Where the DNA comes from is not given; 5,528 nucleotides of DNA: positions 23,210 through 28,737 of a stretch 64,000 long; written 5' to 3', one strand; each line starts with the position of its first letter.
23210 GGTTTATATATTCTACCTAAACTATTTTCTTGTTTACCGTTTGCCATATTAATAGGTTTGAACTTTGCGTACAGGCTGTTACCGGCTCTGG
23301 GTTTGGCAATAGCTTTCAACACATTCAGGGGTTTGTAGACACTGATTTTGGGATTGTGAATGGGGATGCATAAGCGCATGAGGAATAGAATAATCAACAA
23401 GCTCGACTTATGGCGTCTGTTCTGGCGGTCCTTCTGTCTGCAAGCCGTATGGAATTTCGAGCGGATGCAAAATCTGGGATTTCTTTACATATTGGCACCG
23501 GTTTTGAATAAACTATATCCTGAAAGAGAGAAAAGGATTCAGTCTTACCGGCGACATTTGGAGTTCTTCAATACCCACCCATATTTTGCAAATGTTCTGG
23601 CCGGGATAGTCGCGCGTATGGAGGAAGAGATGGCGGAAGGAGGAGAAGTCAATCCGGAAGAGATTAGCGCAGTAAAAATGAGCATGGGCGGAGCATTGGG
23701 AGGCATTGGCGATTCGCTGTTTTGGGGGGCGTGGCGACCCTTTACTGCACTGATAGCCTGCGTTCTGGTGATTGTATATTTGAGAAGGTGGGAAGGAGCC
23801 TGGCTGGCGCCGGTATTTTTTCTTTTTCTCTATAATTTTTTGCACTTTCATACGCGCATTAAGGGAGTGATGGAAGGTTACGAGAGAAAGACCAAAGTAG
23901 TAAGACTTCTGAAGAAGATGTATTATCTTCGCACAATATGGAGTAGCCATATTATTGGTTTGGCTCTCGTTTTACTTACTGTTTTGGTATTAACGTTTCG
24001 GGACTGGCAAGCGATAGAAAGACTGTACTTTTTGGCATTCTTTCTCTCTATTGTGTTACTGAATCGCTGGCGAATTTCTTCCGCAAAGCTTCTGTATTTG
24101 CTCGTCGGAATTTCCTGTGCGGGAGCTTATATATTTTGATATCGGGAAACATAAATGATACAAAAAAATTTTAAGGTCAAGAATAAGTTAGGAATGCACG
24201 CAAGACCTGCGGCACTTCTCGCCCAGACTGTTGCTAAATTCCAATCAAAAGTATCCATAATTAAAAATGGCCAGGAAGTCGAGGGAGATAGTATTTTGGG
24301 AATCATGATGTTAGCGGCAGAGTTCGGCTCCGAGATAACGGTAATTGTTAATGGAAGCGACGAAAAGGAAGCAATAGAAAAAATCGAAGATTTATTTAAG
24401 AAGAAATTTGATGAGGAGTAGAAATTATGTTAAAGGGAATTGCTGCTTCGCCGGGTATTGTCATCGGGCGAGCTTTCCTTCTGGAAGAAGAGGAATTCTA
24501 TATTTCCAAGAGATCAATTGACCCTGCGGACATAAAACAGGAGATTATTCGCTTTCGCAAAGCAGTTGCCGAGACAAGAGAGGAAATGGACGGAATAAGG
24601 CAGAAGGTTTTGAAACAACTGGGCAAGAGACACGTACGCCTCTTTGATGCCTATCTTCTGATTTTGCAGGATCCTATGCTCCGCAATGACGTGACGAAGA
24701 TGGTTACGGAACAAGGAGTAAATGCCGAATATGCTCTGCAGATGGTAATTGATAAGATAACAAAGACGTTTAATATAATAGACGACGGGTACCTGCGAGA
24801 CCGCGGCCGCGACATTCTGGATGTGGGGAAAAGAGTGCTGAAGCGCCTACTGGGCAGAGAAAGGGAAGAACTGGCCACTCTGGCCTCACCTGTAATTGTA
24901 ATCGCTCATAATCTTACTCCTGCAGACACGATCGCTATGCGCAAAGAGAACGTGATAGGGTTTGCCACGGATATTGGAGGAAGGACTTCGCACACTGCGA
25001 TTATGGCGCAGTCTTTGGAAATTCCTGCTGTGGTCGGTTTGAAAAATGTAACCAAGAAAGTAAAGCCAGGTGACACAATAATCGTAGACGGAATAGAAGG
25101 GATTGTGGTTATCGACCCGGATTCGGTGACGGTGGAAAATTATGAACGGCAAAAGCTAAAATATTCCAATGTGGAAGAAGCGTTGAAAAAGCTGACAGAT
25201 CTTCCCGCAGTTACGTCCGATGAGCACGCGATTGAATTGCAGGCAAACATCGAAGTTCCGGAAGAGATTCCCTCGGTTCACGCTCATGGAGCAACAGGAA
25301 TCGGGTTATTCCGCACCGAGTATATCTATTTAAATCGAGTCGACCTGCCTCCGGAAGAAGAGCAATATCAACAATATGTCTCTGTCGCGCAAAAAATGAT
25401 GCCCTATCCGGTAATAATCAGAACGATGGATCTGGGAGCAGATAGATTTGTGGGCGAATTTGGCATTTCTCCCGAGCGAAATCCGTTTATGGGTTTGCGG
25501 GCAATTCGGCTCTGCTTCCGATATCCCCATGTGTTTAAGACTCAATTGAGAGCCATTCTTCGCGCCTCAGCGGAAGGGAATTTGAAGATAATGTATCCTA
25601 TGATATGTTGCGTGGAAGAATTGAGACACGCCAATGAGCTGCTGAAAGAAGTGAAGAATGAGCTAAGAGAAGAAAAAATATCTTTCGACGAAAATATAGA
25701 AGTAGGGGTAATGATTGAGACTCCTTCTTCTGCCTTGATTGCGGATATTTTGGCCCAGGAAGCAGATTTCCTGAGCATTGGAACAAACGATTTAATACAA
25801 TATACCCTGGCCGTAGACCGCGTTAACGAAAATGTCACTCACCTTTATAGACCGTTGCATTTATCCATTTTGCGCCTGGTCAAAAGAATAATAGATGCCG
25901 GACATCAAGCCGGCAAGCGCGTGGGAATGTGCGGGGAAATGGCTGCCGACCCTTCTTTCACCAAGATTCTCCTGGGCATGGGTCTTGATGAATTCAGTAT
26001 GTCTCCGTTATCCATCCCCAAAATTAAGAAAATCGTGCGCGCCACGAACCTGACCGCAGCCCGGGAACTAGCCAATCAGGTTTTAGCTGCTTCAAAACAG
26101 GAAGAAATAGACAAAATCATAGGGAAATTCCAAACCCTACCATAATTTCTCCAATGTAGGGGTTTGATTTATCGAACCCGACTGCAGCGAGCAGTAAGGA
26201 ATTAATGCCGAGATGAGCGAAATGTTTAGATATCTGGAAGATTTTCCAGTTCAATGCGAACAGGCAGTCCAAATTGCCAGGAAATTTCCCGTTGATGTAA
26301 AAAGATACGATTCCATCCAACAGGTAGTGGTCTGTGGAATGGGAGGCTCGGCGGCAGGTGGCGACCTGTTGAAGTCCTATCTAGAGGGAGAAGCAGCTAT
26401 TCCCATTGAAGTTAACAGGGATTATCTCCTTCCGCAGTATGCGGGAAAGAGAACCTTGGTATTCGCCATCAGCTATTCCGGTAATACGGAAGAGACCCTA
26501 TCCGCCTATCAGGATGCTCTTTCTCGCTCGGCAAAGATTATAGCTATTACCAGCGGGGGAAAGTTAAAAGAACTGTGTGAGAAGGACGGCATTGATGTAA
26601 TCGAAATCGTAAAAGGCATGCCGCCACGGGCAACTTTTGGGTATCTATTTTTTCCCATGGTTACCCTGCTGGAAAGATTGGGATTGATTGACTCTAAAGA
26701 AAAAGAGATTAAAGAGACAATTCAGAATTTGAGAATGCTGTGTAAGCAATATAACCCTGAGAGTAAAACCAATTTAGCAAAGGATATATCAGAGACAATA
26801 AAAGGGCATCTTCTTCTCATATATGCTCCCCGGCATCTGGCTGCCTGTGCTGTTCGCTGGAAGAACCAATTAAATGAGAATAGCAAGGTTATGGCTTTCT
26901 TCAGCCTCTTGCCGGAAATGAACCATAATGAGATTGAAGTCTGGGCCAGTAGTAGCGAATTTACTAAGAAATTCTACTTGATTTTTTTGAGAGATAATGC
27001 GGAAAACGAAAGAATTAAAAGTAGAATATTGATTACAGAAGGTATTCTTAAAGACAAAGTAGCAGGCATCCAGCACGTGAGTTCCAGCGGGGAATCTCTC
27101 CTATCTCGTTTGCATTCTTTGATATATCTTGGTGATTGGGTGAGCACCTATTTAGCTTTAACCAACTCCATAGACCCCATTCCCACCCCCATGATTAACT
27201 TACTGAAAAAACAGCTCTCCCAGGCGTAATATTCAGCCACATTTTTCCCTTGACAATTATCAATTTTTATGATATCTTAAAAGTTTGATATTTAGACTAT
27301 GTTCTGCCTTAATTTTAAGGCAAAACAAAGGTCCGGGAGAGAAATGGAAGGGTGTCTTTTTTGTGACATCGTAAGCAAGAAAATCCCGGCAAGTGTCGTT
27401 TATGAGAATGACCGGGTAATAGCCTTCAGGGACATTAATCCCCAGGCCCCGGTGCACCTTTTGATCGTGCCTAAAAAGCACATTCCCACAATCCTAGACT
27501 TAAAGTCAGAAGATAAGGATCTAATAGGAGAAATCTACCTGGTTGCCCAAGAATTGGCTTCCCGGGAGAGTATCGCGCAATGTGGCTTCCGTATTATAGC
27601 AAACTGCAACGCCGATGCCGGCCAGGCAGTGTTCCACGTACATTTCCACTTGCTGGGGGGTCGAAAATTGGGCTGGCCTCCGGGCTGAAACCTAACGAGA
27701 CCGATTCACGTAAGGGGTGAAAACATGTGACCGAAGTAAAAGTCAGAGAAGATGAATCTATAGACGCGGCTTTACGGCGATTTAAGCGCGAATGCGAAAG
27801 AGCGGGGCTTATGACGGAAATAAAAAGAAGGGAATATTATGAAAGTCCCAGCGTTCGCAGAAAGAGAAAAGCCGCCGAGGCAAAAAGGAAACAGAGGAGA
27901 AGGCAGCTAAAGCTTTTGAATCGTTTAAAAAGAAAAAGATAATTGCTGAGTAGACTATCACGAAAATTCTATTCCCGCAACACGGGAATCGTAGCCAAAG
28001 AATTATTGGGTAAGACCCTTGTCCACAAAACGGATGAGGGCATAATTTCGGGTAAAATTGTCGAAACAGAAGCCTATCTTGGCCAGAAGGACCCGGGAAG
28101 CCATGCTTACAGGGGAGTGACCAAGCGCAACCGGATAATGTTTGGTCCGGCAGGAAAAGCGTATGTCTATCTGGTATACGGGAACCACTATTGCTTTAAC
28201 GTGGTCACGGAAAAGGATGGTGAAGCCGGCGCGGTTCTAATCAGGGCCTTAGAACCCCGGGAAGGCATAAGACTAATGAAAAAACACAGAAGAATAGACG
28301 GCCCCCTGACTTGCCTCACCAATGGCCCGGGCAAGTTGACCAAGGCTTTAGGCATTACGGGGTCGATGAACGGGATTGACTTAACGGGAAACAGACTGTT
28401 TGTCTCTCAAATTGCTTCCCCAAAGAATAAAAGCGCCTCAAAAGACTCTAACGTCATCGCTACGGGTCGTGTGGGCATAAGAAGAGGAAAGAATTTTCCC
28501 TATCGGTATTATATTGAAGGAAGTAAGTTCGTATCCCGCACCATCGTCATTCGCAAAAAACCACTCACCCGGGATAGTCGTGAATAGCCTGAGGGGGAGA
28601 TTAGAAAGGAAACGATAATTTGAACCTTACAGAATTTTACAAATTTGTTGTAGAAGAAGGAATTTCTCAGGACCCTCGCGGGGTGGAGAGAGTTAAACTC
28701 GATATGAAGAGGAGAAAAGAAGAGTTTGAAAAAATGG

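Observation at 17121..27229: Regulatory-PTS operon architecture: lptB-ptsN-hprK-rapZ followed by a mannose-type PTS split by a GH57 glycoside hydrolase, then ptsH-ptsI-PGI/PMI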

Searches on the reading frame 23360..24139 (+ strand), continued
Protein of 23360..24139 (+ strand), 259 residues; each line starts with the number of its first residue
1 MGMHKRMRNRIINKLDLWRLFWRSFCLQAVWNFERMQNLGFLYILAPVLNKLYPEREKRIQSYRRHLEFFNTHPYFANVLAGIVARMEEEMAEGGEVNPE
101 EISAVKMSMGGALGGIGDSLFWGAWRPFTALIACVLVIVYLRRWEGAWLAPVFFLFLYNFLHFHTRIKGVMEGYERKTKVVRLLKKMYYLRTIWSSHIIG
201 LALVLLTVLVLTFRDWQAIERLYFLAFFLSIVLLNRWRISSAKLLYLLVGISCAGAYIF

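Call 72: fold_search(model_id=the predicted structure, library=pdb)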
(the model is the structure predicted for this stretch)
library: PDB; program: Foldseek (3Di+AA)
matches with E <= 10: 59; with E <= 0.001: 13
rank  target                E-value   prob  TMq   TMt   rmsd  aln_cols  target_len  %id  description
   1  7dyr_C                2.8e-09  1.00  0.59  0.56  11.9       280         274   28  CryoEM Structure of Mannose Transporter ManYZ and Microcin E492 (MceA) complex (released 2021-09-01)
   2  7xno_E                5.5e-09  1.00  0.59  0.51   5.4       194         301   34  Cryo-EM structure of the bacteriocin-receptor-immunity ternary complex from Lactobacillus sakei (released 2022-05-25)
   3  9wjr_G                6.3e-09  1.00  0.64  0.47   3.8       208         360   35  Cryo-EM structure of the L. garvieae Man-PTS (released 2025-11-12)
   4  9wjw_G                9.3e-09  1.00  0.62  0.54   9.6       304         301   25  Cryo-EM structure of the GarQ-lmYZ complex (released 2025-11-12)
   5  8hfs_Z                9.7e-09  1.00  0.59  0.51   7.3       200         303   34  The structure of LcnA, LciA, and the man-PTS of Lactococcus lactis (released 2023-02-08)
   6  7vly_D                9.7e-09  1.00  0.59  0.52  10.5       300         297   26  Cryo-EM structure of Listeria monocytogenes man-PTS complexed with pediocin PA-1 (released 2021-12-01)
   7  9wjw_T                1.1e-08  1.00  0.58  0.51   9.1       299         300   25  Cryo-EM structure of the GarQ-lmYZ complex (released 2025-11-12)
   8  9wju_G                1.4e-08  1.00  0.63  0.47   3.8       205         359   35  Cryo-EM structure of the L. garvieae Man-PTS in complex with the bacteriocin GarQ (released 2025-11-12)
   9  7xtg_E                2.6e-08  1.00  0.59  0.51   5.5       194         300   34  Cryo-EM structure of Listeria monocytogenes man-PTS complexed with pediocin PA-1 (released 2023-06-07)
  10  9wjw_Z                2.6e-08  1.00  0.59  0.51  10.5       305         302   26  Cryo-EM structure of the GarQ-lmYZ complex (released 2025-11-12)
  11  6k1h_C                3.2e-08  1.00  0.72  0.69   4.1       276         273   28  Structure of membrane protein (released 2019-07-10)
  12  8hfs_D                1.4e-07  1.00  0.61  0.54   8.4       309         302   26  The structure of LcnA, LciA, and the man-PTS of Lactococcus lactis (released 2023-02-08)
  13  7vlx_B                2.3e-07  1.00  0.58  0.51   6.1       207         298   32  Cryo-EM structures of Listeria monocytogenes man-PTS (released 2021-12-01)
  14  2dc3_B                2.3e+00  0.09  0.16  0.21  19.1       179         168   14  Crystal structure of human cytoglobin at 1.68 angstroms resolution (released 2006-05-23)
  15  8fbi                  3.3e+00  0.08  0.17  0.16  19.5       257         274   15  Improving the secretion of designed protein assemblies through negative design of cryptic transmembrane domains (released 2023-03-22)
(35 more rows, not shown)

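Call 73: find_related_loci(query=A7, collection=metagenome_contigs, flank=8000)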
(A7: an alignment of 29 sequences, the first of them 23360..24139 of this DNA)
Query A7 (259 aa) in metagenome_contigs; peptide patterns used: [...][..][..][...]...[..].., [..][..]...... (x = any residue, [..] = any of these).
600 stretches matched a pattern (row limit reached: there are more); 578 encode a relative of the query (tblastn E <= 1e-3); the best 80 are kept; 80 distinct loci.
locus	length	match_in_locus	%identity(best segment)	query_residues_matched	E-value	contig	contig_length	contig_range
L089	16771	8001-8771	87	3-259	4e-147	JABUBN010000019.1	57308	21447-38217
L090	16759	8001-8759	82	7-259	3e-145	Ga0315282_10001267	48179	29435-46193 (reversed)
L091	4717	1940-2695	82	7-258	1e-132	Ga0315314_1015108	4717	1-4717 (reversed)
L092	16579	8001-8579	41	19-209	4e-47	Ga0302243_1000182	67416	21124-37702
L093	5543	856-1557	37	19-238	7e-47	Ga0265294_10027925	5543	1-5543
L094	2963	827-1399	41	20-208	1e-46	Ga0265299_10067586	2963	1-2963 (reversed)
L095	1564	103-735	41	4-213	2e-47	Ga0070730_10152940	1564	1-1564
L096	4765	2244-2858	40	10-210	8e-46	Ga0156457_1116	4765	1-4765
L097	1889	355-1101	38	12-249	8e-46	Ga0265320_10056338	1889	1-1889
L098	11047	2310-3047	39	15-249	1e-44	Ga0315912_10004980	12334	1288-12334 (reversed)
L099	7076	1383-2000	39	8-222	9e-45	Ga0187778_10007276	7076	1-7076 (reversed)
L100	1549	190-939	37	10-257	8e-45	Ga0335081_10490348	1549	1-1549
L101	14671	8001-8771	38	2-258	3e-43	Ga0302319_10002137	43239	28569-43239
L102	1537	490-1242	37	9-257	9e-44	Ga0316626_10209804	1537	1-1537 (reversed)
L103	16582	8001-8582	37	3-201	2e-41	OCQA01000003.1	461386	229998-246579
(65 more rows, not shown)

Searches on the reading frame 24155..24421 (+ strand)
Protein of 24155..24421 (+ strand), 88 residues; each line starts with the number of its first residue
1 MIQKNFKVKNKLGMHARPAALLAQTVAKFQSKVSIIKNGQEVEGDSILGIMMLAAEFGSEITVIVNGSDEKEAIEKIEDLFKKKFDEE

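Call 3: search_protein_families(library=pfam, proteins=[window:24155-24421:+])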
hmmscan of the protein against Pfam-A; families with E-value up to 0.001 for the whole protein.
window:24155-24421:+ (88 aa): 1 family
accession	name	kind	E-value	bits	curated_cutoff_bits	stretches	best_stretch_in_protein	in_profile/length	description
PF00381.24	PTS-HPr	-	8.2e-30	103.1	23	1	2-82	1-80/81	PTS HPr component phosphorylation site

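Call 5: search_protein_families(library=ncbifam, proteins=[window:24155-24421:+])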
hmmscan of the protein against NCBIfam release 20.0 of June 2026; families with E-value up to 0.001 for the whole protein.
window:24155-24421:+ (88 aa): 9 families
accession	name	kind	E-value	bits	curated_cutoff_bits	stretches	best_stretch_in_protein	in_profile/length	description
TIGR01003.1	PTS_HPr_family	subfamily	6.4e-31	106.2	47.9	1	1-82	1-82/82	HPr family phosphocarrier protein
NF010354.0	PRK13782.1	equivalog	2.3e-23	82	123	1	1-82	1-82/85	HPr family phosphocarrier protein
NF010352.0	PRK13780.1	equivalog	1.5e-22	79.3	110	1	1-83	1-83/88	phosphocarrier protein HPr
NF008146.0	PRK10897.1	equivalog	5e-19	68.4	119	1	2-88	3-90/90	PTS phosphocarrier protein NPr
NF041319.1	PTS-HPr_Halo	equivalog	2.9e-15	56.5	140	1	7-82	6-84/87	phosphocarrier protein HPr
NF008478.1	PRK11377.1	equivalog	7.1e-15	55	520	1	6-87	160-241/473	dihydroxyacetone kinase phosphoryl donor subunit DhaM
NF008319.0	PRK11109.1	equivalog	3.6e-14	52.8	302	1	2-85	286-372/376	fused PTS fructose transporter subunit IIA/HPr protein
NF010351.0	PRK13779.1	equivalog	1.5e-10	40.5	766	1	5-83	294-375/503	bifunctional PTS system fructose-specific transporter subunit IIA/HPr protein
NF008104.0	PRK10850.1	equivalog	9.6e-10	38.4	153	1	1-80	1-80/85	phosphocarrier protein Hpr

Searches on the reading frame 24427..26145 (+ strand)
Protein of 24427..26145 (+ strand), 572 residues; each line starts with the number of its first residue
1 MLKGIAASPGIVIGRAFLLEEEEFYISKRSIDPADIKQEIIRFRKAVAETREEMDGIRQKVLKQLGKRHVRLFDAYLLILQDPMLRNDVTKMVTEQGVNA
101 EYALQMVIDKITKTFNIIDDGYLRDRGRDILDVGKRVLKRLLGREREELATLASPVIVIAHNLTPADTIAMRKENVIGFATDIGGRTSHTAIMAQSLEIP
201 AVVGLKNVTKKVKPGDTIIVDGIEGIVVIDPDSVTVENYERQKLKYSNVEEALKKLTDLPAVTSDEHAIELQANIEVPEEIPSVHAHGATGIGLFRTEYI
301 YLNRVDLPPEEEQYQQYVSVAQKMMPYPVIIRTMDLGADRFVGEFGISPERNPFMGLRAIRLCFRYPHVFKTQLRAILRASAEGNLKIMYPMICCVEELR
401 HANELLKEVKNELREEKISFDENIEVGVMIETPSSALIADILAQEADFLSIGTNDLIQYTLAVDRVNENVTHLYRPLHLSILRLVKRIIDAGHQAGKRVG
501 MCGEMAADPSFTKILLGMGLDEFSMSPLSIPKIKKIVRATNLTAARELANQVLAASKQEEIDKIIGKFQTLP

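Call 4: search_protein_families(library=pfam, proteins=[window:24427-26145:+])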
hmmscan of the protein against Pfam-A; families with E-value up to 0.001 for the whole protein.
window:24427-26145:+ (572 aa): 3 families
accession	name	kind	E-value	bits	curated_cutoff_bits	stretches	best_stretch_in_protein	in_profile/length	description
PF02896.24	PEP-utilizers_C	-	1e-112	376.5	22.8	1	252-540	3-291/293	PEP-utilising enzyme, PEP-binding domain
PF05524.18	PEP-utilisers_N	-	6.7e-32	110.6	24.4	1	3-126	1-121/121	PEP-utilising enzyme, N-terminal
PF00391.29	PEP-utilizers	-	1.4e-23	82.7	23.1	1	154-225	3-72/72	PEP-utilising enzyme, mobile domain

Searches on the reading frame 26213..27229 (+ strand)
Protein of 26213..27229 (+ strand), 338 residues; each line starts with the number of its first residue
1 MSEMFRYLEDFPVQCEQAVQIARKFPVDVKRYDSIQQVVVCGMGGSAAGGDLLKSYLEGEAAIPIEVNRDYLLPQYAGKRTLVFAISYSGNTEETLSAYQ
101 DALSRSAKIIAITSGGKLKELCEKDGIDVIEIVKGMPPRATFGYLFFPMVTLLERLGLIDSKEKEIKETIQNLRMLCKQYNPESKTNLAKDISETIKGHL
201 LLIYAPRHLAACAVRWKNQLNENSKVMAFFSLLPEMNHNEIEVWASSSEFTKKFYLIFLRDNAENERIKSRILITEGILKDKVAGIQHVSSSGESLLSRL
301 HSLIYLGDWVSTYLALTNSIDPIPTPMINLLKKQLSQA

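Call 4: search_protein_families(library=pfam, proteins=[window:26213-27229:+])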
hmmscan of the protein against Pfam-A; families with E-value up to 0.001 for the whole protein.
window:26213-27229:+ (338 aa): 2 families
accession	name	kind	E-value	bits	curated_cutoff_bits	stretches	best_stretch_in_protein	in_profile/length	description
PF10432.14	bact-PGI_C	-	9.6e-51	172.1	24.5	1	186-335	2-151/151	Bacterial phospho-glucose isomerase C-terminal SIS domain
PF01380.27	SIS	-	1.9e-08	34.6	25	1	37-114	7-88/131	SIS domain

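Call 5: search_protein_families(library=ncbifam, proteins=[window:26213-27229:+])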
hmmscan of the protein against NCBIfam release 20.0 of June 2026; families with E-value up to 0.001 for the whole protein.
window:26213-27229:+ (338 aa): 12 families
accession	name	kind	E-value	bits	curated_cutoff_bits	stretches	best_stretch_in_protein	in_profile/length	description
NF006426.0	PRK08674.1-6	subfamily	1.9e-120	401.9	295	1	2-337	14-351/354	bifunctional phosphoglucose/phosphomannose isomerase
NF006425.0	PRK08674.1-5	equivalog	6.1e-111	370.8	471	1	3-338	18-356/358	bifunctional phosphoglucose/phosphomannose isomerase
NF006423.0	PRK08674.1-2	equivalog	2.7e-85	286.1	254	1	27-336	19-317/317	bifunctional phosphoglucose/phosphomannose isomerase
TIGR02128.1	G6PI_arch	equivalog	3.1e-84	282.5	213.9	1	16-335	6-307/308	bifunctional phosphoglucose/phosphomannose isomerase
NF006424.0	PRK08674.1-3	equivalog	9.9e-55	186.3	730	1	4-337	20-354/355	bifunctional phosphoglucose/phosphomannose isomerase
NF006422.0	PRK08674.1-1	subfamily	1.1e-46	159.7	317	1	33-337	24-297/302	bifunctional phosphoglucose/phosphomannose isomerase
NF001484.0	PRK00331.1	subfamily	7.1e-08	31.3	381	1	25-113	276-367/601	isomerizing glutamine--fructose-6-phosphate transaminase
TIGR01135.1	glmS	equivalog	1.4e-06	27.1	418.05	1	29-114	285-373/607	glutamine--fructose-6-phosphate transaminase (isomerizing)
NF040629.1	PGI_Meth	equivalog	3e-06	26.6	350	1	30-142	56-181/396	glucose-6-phosphate isomerase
NF003016.0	PRK03868.1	equivalog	9.2e-05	21.4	487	1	21-134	44-174/410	glucose-6-phosphate isomerase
NF010546.0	PRK13936.1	equivalog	0.0001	22.1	276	0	82-129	114-163/197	phosphoheptose isomerase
TIGR00441.1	gmhA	equivalog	0.00054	20.1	209.45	0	81-123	81-125/154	D-sedoheptulose 7-phosphate isomerase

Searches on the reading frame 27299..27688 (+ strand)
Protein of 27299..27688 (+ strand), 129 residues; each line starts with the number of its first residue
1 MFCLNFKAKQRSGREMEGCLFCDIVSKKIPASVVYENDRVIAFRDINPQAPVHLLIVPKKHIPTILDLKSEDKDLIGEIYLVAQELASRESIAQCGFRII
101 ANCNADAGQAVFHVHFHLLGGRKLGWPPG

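Call 4: search_protein_families(library=pfam, proteins=[window:27299-27688:+])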
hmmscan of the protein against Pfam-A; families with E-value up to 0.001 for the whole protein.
window:27299-27688:+ (129 aa): 2 families
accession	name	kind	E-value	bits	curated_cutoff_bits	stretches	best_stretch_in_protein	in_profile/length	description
PF01230.28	HIT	-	1.8e-26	93.1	21.5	1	27-123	2-97/98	HIT domain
PF11969.13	DcpS_C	-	2.3e-25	89.7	24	1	19-120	2-101/114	Scavenger mRNA decapping enzyme C-term binding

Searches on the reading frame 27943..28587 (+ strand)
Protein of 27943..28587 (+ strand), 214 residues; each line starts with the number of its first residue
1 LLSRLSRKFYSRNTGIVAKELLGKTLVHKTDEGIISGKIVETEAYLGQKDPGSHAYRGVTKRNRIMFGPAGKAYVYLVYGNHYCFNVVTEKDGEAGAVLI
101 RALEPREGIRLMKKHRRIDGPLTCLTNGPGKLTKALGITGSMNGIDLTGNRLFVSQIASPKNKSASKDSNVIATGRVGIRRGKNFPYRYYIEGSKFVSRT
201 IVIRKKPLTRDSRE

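Call 4: search_protein_families(library=pfam, proteins=[window:27943-28587:+])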
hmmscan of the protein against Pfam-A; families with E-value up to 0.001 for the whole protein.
window:27943-28587:+ (214 aa): 1 family
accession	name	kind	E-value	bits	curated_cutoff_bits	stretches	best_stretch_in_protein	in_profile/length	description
PF02245.21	Pur_DNA_glyco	-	1.3e-66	223.8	27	1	8-194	1-180/181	Methylpurine-DNA glycosylase (MPG)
